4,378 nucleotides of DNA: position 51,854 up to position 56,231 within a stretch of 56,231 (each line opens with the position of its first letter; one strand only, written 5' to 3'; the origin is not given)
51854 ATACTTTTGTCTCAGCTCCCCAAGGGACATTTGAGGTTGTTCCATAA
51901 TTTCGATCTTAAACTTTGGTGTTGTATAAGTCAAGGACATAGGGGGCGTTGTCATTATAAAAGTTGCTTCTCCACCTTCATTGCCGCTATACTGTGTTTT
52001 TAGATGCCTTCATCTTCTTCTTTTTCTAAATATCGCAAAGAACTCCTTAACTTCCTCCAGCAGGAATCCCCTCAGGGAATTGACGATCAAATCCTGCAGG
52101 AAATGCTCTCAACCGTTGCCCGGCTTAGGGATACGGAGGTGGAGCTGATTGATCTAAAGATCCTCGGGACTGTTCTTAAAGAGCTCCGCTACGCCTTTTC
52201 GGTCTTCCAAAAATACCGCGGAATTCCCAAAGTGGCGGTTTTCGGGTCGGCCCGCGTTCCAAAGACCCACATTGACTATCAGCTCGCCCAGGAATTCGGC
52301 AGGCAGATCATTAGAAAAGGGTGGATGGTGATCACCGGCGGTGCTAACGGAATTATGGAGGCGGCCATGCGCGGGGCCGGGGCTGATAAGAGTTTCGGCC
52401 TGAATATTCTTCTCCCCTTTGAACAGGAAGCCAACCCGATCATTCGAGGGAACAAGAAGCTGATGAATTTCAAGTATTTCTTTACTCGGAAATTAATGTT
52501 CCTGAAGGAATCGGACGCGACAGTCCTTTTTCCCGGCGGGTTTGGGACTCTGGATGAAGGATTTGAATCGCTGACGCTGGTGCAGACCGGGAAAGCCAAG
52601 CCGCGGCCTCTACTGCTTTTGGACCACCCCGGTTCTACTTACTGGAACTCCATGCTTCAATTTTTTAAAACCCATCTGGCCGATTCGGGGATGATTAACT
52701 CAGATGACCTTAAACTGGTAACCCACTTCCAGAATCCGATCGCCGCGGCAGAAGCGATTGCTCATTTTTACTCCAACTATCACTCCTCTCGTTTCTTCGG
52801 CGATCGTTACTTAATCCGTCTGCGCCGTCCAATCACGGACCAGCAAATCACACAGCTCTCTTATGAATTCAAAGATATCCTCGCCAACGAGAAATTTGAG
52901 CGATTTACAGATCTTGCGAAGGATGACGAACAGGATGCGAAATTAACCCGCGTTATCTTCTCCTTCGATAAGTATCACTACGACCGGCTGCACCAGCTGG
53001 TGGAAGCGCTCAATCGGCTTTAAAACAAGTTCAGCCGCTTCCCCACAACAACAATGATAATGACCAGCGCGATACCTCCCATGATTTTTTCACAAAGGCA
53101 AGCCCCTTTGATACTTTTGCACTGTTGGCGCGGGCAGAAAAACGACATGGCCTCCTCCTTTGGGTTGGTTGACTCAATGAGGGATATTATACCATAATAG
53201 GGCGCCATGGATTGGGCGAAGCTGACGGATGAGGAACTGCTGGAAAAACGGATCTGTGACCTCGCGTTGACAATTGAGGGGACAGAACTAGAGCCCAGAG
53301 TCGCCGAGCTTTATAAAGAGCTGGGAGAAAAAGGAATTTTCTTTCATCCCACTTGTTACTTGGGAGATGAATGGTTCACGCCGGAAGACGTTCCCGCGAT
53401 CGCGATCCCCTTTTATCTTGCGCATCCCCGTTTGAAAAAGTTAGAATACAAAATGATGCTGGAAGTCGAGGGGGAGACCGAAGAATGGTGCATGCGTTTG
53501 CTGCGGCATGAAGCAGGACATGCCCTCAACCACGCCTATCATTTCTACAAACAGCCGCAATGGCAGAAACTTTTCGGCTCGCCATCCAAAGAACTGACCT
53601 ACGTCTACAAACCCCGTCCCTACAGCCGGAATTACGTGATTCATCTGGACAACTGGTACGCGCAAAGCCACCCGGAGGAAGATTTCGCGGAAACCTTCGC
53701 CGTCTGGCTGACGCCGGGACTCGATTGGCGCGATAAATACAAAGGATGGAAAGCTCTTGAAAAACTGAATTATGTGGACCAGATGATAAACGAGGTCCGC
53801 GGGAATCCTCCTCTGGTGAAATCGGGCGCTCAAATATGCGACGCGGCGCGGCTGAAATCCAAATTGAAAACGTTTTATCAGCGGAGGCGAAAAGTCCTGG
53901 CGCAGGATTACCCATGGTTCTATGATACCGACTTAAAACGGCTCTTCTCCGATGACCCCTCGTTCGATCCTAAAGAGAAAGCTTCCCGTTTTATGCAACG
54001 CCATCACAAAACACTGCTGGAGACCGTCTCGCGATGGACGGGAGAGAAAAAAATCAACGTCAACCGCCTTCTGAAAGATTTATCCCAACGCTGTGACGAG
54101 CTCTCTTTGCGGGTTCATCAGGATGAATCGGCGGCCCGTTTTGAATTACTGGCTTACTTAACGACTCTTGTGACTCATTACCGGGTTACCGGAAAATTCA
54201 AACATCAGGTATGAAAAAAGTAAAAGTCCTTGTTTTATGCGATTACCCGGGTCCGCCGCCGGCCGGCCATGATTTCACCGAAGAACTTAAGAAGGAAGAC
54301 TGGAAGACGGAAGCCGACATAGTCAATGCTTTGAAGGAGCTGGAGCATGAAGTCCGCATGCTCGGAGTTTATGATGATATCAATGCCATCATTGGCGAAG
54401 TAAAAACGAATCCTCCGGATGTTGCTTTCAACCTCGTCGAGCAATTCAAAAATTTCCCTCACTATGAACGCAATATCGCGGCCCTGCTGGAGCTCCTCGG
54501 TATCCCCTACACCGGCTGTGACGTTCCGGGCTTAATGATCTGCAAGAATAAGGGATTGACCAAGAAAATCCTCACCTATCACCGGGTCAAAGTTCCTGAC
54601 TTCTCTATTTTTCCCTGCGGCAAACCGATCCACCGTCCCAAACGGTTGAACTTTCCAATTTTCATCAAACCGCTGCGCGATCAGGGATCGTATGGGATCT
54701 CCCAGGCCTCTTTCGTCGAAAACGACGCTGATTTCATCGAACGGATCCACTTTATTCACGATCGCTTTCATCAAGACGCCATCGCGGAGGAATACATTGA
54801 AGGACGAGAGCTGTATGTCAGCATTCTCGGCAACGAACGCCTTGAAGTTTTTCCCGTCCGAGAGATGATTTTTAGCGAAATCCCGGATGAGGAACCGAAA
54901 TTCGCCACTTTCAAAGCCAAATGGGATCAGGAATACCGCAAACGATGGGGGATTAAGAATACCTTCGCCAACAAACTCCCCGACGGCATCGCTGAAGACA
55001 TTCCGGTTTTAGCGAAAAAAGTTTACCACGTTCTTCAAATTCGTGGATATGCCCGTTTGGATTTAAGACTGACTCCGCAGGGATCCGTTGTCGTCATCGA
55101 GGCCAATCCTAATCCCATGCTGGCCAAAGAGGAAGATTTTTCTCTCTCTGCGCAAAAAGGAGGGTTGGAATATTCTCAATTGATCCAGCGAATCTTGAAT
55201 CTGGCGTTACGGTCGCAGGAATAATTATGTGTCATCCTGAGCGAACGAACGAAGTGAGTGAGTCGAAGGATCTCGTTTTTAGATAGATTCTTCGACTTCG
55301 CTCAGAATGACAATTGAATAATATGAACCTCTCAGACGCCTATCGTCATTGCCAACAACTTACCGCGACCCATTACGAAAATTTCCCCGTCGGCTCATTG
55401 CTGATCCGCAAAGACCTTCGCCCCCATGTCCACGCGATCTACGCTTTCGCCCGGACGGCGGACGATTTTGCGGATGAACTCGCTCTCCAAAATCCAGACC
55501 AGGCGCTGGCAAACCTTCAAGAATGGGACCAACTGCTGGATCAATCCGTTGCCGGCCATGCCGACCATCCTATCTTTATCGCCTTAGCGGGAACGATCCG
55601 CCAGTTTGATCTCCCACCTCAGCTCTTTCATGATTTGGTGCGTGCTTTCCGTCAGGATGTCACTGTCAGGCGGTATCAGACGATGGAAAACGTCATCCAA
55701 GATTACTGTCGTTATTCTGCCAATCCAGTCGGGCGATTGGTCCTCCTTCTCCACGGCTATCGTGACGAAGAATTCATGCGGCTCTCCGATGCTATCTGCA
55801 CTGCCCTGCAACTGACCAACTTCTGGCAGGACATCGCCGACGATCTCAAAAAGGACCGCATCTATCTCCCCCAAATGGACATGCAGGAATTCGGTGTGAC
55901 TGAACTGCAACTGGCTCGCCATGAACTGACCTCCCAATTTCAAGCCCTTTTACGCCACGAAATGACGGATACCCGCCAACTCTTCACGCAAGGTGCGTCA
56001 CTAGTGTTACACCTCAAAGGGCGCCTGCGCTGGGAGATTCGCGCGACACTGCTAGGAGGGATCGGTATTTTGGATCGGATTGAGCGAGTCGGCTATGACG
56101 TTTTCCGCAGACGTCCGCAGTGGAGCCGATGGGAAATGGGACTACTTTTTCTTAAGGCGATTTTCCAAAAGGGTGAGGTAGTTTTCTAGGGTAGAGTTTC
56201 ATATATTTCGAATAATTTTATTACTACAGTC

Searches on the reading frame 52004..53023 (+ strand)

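Call 5: search_protein_families(library=pfam, proteins=[window:52004-53023:+])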
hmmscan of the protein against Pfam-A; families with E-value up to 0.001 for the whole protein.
window:52004-53023:+ (339 aa): 2 families
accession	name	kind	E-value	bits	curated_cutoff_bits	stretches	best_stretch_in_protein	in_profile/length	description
PF03641.19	Lysine_decarbox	-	2.2e-27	96.3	27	1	118-251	1-130/131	Possible lysine decarboxylase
PF18306.6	LDcluster4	-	8.1e-13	48.7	26.3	1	76-185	3-109/151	SLOG cluster4 family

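Call 56: search_protein_families(library=ncbifam, proteins=[window:52004-53023:+], max_evalue=0.000001)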
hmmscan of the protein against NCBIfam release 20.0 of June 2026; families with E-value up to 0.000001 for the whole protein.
window:52004-53023:+ (339 aa): 4 families
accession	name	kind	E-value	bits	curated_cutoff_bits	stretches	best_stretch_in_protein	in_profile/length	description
TIGR00730.1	TIGR00730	subfamily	1.1e-32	113.2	96.35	1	76-253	2-176/178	TIGR00730 family Rossman fold protein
TIGR00725.1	TIGR00725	hypoth_equivalog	2.2e-12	46.7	106.9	1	76-190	3-112/159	TIGR00725 family protein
NF058542.1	CtkRMPhLog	equivalog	3.8e-11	43.3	300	1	83-248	9-171/177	cytokinin riboside 5'-monophosphate phosphoribohydrolase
NF038390.1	Nsidase_PpnN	equivalog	9.2e-08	31.2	450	0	52-125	124-194/450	nucleotide 5'-monophosphate nucleosidase PpnN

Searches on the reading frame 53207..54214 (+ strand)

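Call 5: search_protein_families(library=pfam, proteins=[window:53207-54214:+])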
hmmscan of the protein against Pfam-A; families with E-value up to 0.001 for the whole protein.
window:53207-54214:+ (335 aa): 1 family
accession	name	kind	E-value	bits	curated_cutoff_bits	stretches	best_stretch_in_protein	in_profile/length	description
PF15887.11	Peptidase_Mx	-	3.7e-05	23.7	27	1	99-168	90-164/236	Putative zinc-binding metallo-peptidase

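Call 56: search_protein_families(library=ncbifam, proteins=[window:53207-54214:+], max_evalue=0.000001)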
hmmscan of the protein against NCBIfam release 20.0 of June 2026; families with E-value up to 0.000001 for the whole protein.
window:53207-54214:+ (335 aa): 0 families

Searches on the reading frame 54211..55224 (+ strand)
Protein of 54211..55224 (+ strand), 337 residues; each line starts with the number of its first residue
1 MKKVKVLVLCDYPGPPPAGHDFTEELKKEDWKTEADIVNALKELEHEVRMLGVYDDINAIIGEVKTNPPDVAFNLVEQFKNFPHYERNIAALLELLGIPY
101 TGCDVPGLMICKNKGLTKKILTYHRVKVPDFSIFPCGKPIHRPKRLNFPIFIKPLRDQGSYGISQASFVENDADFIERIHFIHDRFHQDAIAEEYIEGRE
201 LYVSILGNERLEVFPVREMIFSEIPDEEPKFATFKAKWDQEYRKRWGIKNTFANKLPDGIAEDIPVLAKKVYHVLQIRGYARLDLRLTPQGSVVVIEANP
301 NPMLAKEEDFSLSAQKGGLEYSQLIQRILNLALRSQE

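Call 5: search_protein_families(library=pfam, proteins=[window:54211-55224:+])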
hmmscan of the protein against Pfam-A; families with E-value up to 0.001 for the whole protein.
window:54211-55224:+ (337 aa): 3 families
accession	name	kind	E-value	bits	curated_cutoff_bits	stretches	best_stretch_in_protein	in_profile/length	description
PF07478.18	Dala_Dala_lig_C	-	1.1e-28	100.6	24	1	142-329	31-203/204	D-ala D-ala ligase C-terminus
PF02655.19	ATP-grasp_3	-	1.9e-06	28.5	23.2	1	111-300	1-155/160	ATP-grasp domain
PF13535.11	ATP-grasp_4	-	0.00074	19.6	27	0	147-205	2-70/160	ATP-grasp domain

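Call 56: search_protein_families(library=ncbifam, proteins=[window:54211-55224:+], max_evalue=0.000001)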
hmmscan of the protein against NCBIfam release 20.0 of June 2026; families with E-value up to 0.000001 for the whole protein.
window:54211-55224:+ (337 aa): 31 families (the best 25 are shown)
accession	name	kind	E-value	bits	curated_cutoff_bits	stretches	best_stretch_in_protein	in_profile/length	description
NF002378.0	PRK01372.1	subfamily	3.9e-35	121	243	1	34-334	27-303/305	D-alanine--D-alanine ligase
TIGR01205.1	D_ala_D_alaTIGR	subfamily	4.7e-35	121.1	245.65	1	88-332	81-317/318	D-alanine--D-alanine ligase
NF012215.1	D_ala_D_lac_VanD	exception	2.3e-30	106.1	700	1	66-334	88-342/343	D-alanine--(R)-lactate ligase VanD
NF000206.1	D_ala_D_lac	equivalog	8.3e-30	104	550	1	86-334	105-342/342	D-alanine--(R)-lactate ligase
NF000091.3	D_ala_D_ser_VanG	exception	7.5e-29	100.6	495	1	23-332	53-343/344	D-alanine--D-serine ligase VanG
NF002528.0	PRK01966.1-4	subfamily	1.1e-28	100.2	262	1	89-335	117-361/366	D-alanine--D-alanine ligase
NF011169.0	PRK14571.1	equivalog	6.4e-28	98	404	1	34-335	21-298/300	D-alanyl-alanine synthetase A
NF002525.0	PRK01966.1-1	equivalog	2e-24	86.2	457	1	90-335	117-353/364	D-alanine--D-alanine ligase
NF000092.1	D_ala_D_lac_Ao2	exception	2.8e-23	82.5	700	1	86-333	105-341/348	D-alanine--(R)-lactate ligase VanA-Ao2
NF002527.0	PRK01966.1-3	equivalog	9.6e-23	80.9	310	1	88-332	93-328/332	D-alanine--D-alanine ligase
NF000372.1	D_ala_D_lac_VanI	exception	1.2e-22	80.8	700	1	62-333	84-341/341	D-alanine--(R)-lactate ligase VanI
NF000129.1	D_ala_D_lac_Sc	exception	2.3e-22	79.7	650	1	90-334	109-342/346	D-alanine--(R)-lactate ligase VanA-Sc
NF000207.3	D_ala_D_ser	equivalog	2.4e-22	79.5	520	1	69-332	90-339/342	D-alanine--D-serine ligase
NF012216.1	D_ala_D_lac_VanB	exception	1.3e-20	73.9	750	1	64-334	85-341/342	D-alanine--(R)-lactate ligase VanB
NF012217.1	D_ala_D_lac_VanA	exception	2.5e-20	73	775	1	67-334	89-342/343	D-alanine--(R)-lactate ligase VanA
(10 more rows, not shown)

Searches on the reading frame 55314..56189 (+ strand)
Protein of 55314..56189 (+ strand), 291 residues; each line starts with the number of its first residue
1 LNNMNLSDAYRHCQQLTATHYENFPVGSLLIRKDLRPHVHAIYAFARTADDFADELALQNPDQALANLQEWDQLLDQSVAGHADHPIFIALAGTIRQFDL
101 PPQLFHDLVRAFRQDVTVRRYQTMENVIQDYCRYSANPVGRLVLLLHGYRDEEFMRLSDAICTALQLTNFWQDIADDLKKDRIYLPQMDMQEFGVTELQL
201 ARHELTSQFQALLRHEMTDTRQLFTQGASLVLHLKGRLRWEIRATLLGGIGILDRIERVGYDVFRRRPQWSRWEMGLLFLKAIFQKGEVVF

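Call 5: search_protein_families(library=pfam, proteins=[window:55314-56189:+])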
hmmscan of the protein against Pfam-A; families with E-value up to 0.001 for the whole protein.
window:55314-56189:+ (291 aa): 1 family
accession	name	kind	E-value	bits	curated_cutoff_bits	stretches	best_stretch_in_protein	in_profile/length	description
PF00494.24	SQS_PSY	-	1.6e-70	238.3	26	1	19-274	3-263/263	Squalene/phytoene synthase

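Call 56: search_protein_families(library=ncbifam, proteins=[window:55314-56189:+], max_evalue=0.000001)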
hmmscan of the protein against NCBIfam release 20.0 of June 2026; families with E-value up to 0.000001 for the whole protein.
window:55314-56189:+ (291 aa): 5 families
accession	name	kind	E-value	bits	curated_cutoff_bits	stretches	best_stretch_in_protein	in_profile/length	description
TIGR03464.1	HpnC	equivalog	5e-100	334.4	250.45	1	18-283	3-266/267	squalene synthase HpnC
TIGR03465.1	HpnD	equivalog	3e-51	174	278.6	1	20-282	5-264/267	presqualene diphosphate synthase HpnD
NF045686.1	PhytoSynCyanob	equivalog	2.7e-42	145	550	1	4-273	15-294/310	15-cis-phytoene synthase CrtB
NF045921.1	PhytnSynCrtBRhod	equivalog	9.6e-30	104.1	500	1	10-285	7-278/307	15-cis-phytoene synthase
NF042419.1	Phyto_syn_CrtB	equivalog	2.5e-20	73.3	480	1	12-281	6-281/306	15-cis-phytoene synthase CrtB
